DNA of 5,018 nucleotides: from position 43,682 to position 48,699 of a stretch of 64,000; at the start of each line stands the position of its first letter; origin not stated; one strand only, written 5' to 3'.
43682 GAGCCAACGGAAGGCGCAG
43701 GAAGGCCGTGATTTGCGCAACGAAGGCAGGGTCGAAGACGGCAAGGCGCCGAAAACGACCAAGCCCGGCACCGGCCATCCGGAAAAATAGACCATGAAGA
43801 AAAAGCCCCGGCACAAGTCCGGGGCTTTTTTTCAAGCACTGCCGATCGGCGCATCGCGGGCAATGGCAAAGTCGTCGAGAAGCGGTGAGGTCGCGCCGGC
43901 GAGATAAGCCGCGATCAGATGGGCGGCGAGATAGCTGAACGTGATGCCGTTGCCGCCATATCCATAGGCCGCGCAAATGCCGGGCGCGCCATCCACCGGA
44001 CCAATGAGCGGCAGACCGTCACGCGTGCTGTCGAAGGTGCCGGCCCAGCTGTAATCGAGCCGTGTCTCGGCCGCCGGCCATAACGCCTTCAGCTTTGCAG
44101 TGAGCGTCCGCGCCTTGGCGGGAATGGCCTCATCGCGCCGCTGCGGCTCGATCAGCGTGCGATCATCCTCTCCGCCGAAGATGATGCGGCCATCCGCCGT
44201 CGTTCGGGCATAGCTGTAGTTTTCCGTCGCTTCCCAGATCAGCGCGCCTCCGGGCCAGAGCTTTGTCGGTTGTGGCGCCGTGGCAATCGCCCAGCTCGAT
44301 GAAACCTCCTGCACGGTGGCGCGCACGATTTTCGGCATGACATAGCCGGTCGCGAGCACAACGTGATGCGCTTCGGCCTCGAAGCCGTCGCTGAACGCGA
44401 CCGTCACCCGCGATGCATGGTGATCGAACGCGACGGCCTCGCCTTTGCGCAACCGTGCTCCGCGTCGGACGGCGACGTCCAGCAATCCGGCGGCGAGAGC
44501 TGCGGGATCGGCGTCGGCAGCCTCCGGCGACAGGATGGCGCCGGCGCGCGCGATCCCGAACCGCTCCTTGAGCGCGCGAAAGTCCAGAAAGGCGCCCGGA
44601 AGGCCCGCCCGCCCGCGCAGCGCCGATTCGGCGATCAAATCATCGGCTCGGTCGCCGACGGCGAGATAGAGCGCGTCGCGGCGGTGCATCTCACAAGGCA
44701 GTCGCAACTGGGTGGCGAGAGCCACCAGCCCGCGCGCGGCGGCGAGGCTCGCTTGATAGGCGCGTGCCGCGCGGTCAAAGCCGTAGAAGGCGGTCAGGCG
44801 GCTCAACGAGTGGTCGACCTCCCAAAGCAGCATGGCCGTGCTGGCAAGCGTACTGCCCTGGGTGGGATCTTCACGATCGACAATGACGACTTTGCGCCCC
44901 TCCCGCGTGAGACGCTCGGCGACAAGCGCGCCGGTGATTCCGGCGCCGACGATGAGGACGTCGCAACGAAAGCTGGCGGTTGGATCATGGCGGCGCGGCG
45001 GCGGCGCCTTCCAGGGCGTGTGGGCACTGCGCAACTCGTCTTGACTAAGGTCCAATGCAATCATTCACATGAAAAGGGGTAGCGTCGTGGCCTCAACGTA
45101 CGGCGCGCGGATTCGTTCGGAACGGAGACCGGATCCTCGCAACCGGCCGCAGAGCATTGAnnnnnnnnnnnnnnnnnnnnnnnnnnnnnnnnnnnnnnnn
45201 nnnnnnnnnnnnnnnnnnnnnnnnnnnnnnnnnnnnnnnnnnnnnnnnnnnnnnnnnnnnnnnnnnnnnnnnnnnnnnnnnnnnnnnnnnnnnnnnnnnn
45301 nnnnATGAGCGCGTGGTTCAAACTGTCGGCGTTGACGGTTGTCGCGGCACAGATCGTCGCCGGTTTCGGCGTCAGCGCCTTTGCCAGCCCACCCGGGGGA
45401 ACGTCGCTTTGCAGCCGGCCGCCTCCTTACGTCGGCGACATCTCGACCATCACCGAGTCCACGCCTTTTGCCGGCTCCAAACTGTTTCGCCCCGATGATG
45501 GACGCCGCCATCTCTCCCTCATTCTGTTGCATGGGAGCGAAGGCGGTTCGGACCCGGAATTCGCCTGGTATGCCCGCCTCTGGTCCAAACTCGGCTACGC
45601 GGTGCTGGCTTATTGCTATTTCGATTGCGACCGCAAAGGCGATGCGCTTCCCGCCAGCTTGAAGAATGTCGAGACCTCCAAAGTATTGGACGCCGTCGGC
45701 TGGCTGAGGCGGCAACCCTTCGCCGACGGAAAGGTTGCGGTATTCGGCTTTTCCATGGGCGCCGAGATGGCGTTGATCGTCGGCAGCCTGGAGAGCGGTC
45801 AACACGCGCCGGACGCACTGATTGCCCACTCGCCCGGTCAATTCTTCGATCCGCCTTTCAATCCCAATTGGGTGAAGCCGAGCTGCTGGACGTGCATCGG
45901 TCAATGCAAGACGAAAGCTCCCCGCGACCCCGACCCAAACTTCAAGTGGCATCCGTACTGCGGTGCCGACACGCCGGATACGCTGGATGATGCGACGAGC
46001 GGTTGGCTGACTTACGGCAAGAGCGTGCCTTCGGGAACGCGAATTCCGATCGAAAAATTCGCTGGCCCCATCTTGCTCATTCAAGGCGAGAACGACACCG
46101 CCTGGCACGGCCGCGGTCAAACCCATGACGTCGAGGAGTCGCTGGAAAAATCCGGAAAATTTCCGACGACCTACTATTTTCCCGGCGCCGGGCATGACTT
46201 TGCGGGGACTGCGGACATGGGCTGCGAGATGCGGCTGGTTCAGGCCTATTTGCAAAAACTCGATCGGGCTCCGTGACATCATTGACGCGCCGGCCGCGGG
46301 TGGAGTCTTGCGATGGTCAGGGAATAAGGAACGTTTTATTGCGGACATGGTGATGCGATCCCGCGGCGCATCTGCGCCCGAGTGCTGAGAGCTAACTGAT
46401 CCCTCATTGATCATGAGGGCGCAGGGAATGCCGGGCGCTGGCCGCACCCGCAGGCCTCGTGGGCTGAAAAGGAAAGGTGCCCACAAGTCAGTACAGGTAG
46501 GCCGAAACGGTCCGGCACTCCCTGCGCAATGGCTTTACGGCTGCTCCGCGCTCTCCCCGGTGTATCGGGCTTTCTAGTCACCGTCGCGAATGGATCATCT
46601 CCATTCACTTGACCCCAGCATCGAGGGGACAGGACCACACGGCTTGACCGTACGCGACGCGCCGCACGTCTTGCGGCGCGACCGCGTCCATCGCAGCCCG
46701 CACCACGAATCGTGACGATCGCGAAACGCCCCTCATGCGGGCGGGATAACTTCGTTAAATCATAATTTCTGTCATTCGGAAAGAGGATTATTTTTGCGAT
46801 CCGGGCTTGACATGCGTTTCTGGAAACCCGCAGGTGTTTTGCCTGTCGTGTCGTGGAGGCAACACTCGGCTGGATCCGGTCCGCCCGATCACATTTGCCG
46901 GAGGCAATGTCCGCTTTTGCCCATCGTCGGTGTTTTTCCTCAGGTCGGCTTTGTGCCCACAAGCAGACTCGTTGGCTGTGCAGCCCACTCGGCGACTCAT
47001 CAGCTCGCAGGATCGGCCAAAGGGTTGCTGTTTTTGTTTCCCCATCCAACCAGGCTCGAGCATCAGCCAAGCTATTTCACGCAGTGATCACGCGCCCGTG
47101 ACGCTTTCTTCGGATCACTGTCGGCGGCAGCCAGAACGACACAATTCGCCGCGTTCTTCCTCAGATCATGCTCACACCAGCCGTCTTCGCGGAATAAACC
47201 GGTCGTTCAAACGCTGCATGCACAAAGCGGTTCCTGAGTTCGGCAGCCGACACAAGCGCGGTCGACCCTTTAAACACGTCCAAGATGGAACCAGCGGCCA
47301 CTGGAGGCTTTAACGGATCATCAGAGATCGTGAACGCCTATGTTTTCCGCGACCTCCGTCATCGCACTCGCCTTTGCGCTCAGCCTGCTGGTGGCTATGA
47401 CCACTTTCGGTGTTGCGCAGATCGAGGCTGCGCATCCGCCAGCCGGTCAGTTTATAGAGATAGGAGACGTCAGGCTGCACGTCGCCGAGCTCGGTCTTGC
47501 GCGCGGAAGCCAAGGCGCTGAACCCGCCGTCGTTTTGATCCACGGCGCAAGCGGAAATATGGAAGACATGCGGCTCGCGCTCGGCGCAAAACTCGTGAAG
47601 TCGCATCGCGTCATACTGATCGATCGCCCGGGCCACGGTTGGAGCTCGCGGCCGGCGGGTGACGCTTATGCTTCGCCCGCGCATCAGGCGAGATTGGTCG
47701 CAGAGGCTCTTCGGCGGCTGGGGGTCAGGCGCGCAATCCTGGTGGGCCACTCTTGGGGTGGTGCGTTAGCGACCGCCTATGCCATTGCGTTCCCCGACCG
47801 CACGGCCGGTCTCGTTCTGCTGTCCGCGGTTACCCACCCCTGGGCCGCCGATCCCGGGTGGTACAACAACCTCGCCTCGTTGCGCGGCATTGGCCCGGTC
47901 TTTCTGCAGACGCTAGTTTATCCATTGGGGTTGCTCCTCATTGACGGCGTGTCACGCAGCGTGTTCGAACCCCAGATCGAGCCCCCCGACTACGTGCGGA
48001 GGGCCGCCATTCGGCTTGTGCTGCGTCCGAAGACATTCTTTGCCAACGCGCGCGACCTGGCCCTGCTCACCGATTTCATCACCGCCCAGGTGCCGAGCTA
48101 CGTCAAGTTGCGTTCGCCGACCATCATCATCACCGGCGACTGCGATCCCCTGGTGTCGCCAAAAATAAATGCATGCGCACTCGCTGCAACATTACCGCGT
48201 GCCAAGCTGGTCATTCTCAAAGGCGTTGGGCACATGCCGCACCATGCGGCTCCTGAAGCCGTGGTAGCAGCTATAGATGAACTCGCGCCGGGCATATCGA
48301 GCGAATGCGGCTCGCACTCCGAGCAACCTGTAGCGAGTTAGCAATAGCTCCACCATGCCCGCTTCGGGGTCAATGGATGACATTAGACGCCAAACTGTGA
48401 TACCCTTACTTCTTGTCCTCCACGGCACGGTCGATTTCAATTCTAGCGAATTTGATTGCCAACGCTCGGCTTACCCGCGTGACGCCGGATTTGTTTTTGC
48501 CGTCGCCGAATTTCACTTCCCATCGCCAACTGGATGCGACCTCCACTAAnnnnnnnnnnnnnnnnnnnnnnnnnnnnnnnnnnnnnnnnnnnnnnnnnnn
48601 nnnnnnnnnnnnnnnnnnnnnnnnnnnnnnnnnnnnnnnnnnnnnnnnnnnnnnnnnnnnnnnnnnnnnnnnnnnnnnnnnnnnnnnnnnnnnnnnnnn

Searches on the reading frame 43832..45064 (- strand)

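Call 5: search_protein_families(library=pfam, proteins=[window:43832-45064:-], max_evalue=0.01)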
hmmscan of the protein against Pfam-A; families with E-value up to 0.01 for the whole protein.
window:43832-45064:- (410 aa): 12 families
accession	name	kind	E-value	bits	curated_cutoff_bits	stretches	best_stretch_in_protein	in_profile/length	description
PF01266.30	DAO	-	1.7e-54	186.2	27.9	1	35-386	1-352/353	FAD dependent oxidoreductase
PF13454.12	NAD_binding_9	-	2.1e-06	28.2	21.8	0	38-76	2-44/155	FAD-NAD(P)-binding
PF07992.20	Pyr_redox_2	-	2.6e-06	27.5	26.1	1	35-244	2-111/291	Pyridine nucleotide-disulphide oxidoreductase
PF13450.12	NAD_binding_8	-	5.1e-06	27.1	21.9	1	38-66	1-29/68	NAD(P)-binding Rossmann-like domain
PF00890.30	FAD_binding_2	-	5.5e-06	26.3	20.4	1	35-78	1-44/414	FAD binding domain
PF01494.25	FAD_binding_3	-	1.6e-05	24.7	22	1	33-70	1-38/349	FAD binding domain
PF05834.18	Lycopene_cycl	-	0.00099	18.7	23.4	0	35-64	1-32/380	Lycopene cyclase protein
PF01488.26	Shikimate_DH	-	0.002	18.6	24.3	1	34-65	13-45/138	Shikimate / quinate 5-dehydrogenase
PF02558.23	ApbA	-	0.0022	18.1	22.2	1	36-66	1-31/150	Ketopantoate reductase PanE/ApbA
PF00070.33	Pyr_redox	-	0.0027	18.6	22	1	36-66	2-32/82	Pyridine nucleotide-disulphide oxidoreductase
PF02254.24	TrkA_N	-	0.0041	17.9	23.8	0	36-65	1-30/116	TrkA-N domain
PF03486.20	HI0933_like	-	0.0064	16.4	50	0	35-66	2-33/244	HI0933-like protein Rossmann domain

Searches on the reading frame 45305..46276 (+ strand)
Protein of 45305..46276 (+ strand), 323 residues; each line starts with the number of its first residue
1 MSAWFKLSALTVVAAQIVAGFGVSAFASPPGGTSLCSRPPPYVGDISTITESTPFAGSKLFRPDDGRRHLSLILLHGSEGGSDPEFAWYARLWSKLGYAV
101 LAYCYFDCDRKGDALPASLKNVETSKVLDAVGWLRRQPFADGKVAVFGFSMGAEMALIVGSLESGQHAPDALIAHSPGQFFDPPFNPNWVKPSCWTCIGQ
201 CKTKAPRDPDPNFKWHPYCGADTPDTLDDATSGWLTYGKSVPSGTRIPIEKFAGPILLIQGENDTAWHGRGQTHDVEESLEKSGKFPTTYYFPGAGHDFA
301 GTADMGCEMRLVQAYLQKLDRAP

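Call 5: search_protein_families(library=pfam, proteins=[window:45305-46276:+], max_evalue=0.01)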
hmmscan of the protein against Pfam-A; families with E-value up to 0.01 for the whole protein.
window:45305-46276:+ (323 aa): 8 families
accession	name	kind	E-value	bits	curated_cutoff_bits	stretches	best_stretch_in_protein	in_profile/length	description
PF08840.17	BAAT_C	-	4e-11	43.8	20.9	1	129-297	8-158/210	BAAT / Acyl-CoA thioester hydrolase C terminal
PF01738.24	DLH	-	2.5e-08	34.2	21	1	237-303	128-192/217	Dienelactone hydrolase family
PF12697.13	Abhydrolase_6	-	2.7e-06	28.7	26.3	1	72-299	1-206/217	Alpha/beta hydrolase family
PF02129.25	Peptidase_S15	-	8.7e-06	26.1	23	1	120-176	73-127/262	X-Pro dipeptidyl-peptidase (S15 family)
PF00561.26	Abhydrolase_1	-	0.00016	21.9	25.8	1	72-181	3-103/245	alpha/beta hydrolase fold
PF00326.27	Peptidase_S9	-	0.00017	21.6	22.6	0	252-318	143-208/213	Prolyl oligopeptidase family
PF12146.15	Hydrolase_4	-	0.00097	18.9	27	0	137-298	71-233/239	Serine aminopeptidase, S33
PF07859.19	Abhydrolase_3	-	0.0021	18.3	25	0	126-189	51-120/210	alpha/beta hydrolase fold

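Call 54: search_protein_families(library=ncbifam, proteins=[window:45305-46276:+], max_evalue=0.01)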
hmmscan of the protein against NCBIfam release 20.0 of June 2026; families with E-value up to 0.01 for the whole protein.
window:45305-46276:+ (323 aa): 2 families
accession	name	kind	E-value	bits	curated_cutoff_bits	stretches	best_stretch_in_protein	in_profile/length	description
TIGR00976.1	CocE_NonD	subfamily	0.00026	20.2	66.3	1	124-159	79-114/550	CocE/NonD family hydrolase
NF045948.1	ProImpepThrmp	equivalog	0.00029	20.4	500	1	68-158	24-111/291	proline iminopeptidase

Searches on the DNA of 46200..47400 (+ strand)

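Call 46: search_rna_families(source=window, start=46200, end=47400, threshold=evalue, max_evalue=10)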
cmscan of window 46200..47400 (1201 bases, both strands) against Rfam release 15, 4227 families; matches with E-value up to 10: 3.
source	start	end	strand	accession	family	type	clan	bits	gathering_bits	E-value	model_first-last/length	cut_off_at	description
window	46249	46291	-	RF02912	AAC_AAD_leader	Cis-reg;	-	14.7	56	5.7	1-75/75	no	putative aminoglycoside riboswitch / attI site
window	46554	46692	-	RF02836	Bcj14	Gene; sRNA;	-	14.5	59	8.1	1-171/171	no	Burkholderia RNA 14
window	46343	46401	+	RF01119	sR32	Gene; snRNA; snoRNA; CD-box;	-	12.9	40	1.4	1-57/57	no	Small nucleolar RNA sR32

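Call 90: search_dna_similar(query=window:46352-46870:+, collection=plasmids, mode=distant, max_evalue=0.001, max_rows=30)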
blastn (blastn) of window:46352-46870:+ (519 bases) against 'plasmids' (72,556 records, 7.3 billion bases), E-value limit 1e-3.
No match.

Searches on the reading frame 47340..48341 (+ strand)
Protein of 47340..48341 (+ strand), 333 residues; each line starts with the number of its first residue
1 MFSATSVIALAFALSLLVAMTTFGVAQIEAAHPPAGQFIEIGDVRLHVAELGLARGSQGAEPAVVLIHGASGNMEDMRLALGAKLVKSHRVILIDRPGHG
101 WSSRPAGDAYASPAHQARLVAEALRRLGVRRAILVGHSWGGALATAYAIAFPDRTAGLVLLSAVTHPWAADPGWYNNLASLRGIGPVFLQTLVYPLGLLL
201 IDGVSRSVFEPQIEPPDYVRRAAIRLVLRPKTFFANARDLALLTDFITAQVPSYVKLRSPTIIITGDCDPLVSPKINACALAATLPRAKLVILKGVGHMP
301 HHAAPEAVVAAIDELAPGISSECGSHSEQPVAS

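Call 5: search_protein_families(library=pfam, proteins=[window:47340-48341:+], max_evalue=0.01)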
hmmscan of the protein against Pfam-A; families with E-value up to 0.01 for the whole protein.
window:47340-48341:+ (333 aa): 6 families
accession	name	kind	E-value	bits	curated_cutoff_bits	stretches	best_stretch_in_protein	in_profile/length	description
PF00561.26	Abhydrolase_1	-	2.9e-30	106.2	25.8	1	62-302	1-242/245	alpha/beta hydrolase fold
PF12697.13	Abhydrolase_6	-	2.5e-26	94.1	26.3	1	64-311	1-217/217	Alpha/beta hydrolase family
PF12146.15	Hydrolase_4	-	2.6e-14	53.6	27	1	62-301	5-235/239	Serine aminopeptidase, S33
PF03096.20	Ndr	-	4.1e-07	29.5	23.3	1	85-165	52-134/283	Ndr family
PF07859.19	Abhydrolase_3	-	0.00041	20.6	25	1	127-298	68-206/210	alpha/beta hydrolase fold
PF06342.18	DUF1057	-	0.0062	16.1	21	0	62-162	36-134/297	Alpha/beta hydrolase of unknown function (DUF1057)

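Call 56: find_homologous_proteins(query=window:47340-48341:+, max_evalue=1e-40)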
Query window:47340-48341:+ (333 aa): 3213 proteins with E <= 1e-40 among 8000 candidates; the best 120 are listed.
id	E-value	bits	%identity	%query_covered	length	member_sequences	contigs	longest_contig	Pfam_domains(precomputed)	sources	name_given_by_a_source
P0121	3.8e-201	685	94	100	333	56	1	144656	PF12697.14,PF03096.21,PF00561.27,PF12146.16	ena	-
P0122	2.5e-198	676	96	97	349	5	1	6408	PF12697.14,PF03096.21,PF00561.27,PF12146.16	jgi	jgi:pimeloyl-ACP methyl ester carboxylesterase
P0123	1.3e-171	588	81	98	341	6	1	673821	PF12697.14,PF03096.21,PF00561.27,PF12146.16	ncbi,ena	-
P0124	9.7e-169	579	85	95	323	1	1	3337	PF12697.14,PF03096.21,PF00561.27,PF12146.16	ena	-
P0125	1.2e-168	578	83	95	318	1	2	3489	PF12697.14,PF03096.21,PF00561.27,PF12146.16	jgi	jgi:pimeloyl-ACP methyl ester carboxylesterase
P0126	1.5e-167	575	83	95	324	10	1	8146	PF12697.14,PF03096.21,PF00561.27,PF12146.16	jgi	jgi:pimeloyl-ACP methyl ester carboxylesterase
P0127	2.9e-167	574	84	95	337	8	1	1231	PF12697.14,PF03096.21,PF00561.27,PF12146.16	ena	-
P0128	3.2e-166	570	83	93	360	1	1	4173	PF12697.14,PF03096.21,PF00561.27,PF12146.16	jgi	jgi:pimeloyl-ACP methyl ester carboxylesterase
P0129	7.1e-166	569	85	93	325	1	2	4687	PF12697.14,PF00561.27,PF12146.16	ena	-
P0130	8.1e-166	569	83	95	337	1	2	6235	PF12697.14,PF03096.21,PF00561.27,PF12146.16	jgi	jgi:pimeloyl-ACP methyl ester carboxylesterase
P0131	3.0e-165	567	81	95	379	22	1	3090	PF12697.14,PF03096.21,PF00561.27,PF12146.16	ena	-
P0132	4.0e-165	567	82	95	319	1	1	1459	PF12697.14,PF03096.21,PF00561.27,PF12146.16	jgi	jgi:pimeloyl-ACP methyl ester carboxylesterase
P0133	5.9e-165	566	82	95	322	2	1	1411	PF12697.14,PF03096.21,PF00561.27,PF12146.16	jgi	jgi:pimeloyl-ACP methyl ester carboxylesterase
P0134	9.5e-165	565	82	96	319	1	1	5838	PF12697.14,PF03096.21,PF06342.19,PF00561.27,PF12146.16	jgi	jgi:pimeloyl-ACP methyl ester carboxylesterase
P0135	1.4e-164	565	85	91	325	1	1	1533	PF12697.14,PF03096.21,PF00561.27,PF12146.16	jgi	-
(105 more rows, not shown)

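Call 57: find_encoding_contigs(protein=P0121, flank=10000, max_places=3)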
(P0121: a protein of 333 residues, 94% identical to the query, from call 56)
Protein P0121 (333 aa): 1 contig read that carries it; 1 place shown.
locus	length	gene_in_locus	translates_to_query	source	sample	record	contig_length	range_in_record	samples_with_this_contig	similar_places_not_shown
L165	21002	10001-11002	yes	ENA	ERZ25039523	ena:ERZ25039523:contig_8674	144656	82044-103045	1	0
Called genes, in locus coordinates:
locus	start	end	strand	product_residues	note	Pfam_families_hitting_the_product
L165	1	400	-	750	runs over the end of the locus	PF00989:PAS (faint), PF08448:PAS_4 (faint), PF12860:PAS_7, PF13188:PAS_8 (weak), PF13426:PAS_9 (weak), PF00990:GGDEF, PF00563:EAL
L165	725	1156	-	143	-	PF03734:YkuD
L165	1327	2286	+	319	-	PF03411:Peptidase_M74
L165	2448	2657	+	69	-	PF03459:TOBE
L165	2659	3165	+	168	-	-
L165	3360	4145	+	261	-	PF01547:SBP_bac_1, PF13531:SBP_bac_11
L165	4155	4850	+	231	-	PF00528:BPD_transp_1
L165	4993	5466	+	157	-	PF00005:ABC_tran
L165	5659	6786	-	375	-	PF02515:CoA_transf_3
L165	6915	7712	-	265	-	-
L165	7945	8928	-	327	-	PF04261:Dyp_perox_N, PF20628:Dyp_perox_C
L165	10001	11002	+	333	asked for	PF00561:Abhydrolase_1, PF12146:Hydrolase_4, PF03096:Ndr (weak), PF12697:Abhydrolase_6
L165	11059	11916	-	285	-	PF13560:HTH_31, PF17765:MLTR_LBD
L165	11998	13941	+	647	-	PF05378:Hydant_A_N, PF01968:Hydantoinase_A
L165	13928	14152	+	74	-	-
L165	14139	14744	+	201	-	PF00694:Aconitase_C, PF27512:LeuD, PF27434:LeuD_C (weak)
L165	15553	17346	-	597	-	PF00999:Na_H_Exchanger, PF03471:CorC_HlyC (weak)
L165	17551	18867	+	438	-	PF21088:MS_channel_1st (weak), PF00924:MS_channel_2nd, PF21082:MS_channel_3rd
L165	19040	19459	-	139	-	PF06094:GGACT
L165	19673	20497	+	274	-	PF00557:Peptidase_M24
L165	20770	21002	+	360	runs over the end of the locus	PF00004:AAA (faint)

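Call 58: find_encoding_contigs(protein=P0122, flank=10000, max_places=3)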
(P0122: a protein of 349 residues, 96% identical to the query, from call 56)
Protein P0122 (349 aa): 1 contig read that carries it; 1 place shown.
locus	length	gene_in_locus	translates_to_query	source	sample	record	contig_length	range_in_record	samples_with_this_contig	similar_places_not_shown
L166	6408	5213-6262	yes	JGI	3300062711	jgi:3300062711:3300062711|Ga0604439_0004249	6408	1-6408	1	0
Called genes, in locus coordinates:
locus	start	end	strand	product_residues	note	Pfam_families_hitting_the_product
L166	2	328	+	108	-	?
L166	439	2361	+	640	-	PF01368:DHH, PF02272:DHHA1, PF17768:RecJ_OB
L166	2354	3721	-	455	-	PF00206:Lyase_1, PF10397:ADSL_C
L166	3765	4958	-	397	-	PF13406:SLT_2, PF01471:PG_binding_1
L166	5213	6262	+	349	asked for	PF00561:Abhydrolase_1, PF12146:Hydrolase_4, PF12697:Abhydrolase_6, PF03096:Ndr (faint)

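Call 59: find_encoding_contigs(protein=P0123, flank=10000, max_places=3)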
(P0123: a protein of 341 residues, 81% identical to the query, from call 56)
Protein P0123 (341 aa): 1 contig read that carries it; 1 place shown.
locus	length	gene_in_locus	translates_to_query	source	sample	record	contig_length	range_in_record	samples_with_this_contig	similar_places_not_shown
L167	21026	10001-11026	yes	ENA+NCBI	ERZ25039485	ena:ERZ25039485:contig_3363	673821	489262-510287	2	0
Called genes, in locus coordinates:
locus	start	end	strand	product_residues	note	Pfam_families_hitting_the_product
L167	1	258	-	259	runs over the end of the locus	-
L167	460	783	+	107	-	-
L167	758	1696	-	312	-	-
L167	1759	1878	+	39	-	-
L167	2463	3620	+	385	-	PF01977:UbiD, PF20696:UbiD_C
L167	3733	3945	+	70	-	-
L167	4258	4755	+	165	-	-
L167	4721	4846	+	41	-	-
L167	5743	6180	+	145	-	-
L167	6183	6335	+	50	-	PF01476:LysM (faint)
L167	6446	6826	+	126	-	-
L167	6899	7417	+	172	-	PF07987:DUF1775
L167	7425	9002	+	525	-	PF04234:CopC, PF05425:CopD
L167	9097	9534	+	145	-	PF00034:Cytochrom_C (faint), PF13442:Cytochrome_CBB3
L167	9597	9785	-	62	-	-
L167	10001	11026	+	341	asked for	PF00561:Abhydrolase_1, PF12146:Hydrolase_4, PF12697:Abhydrolase_6, PF03096:Ndr (faint)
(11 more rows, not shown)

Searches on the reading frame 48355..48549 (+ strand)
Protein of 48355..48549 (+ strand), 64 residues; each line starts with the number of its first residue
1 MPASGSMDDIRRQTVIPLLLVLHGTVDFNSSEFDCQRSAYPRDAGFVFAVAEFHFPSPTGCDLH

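Call 53: search_protein_families(library=pfam, proteins=[window:48355-48549:+], max_evalue=1)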
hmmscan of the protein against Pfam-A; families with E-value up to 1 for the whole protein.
window:48355-48549:+ (64 aa): 1 family
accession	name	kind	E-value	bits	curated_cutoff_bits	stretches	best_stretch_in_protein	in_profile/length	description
PF23333.1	VWC2L_1st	-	0.0038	17.6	27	1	43-61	6-24/40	VWC2L-like, N-terminal domain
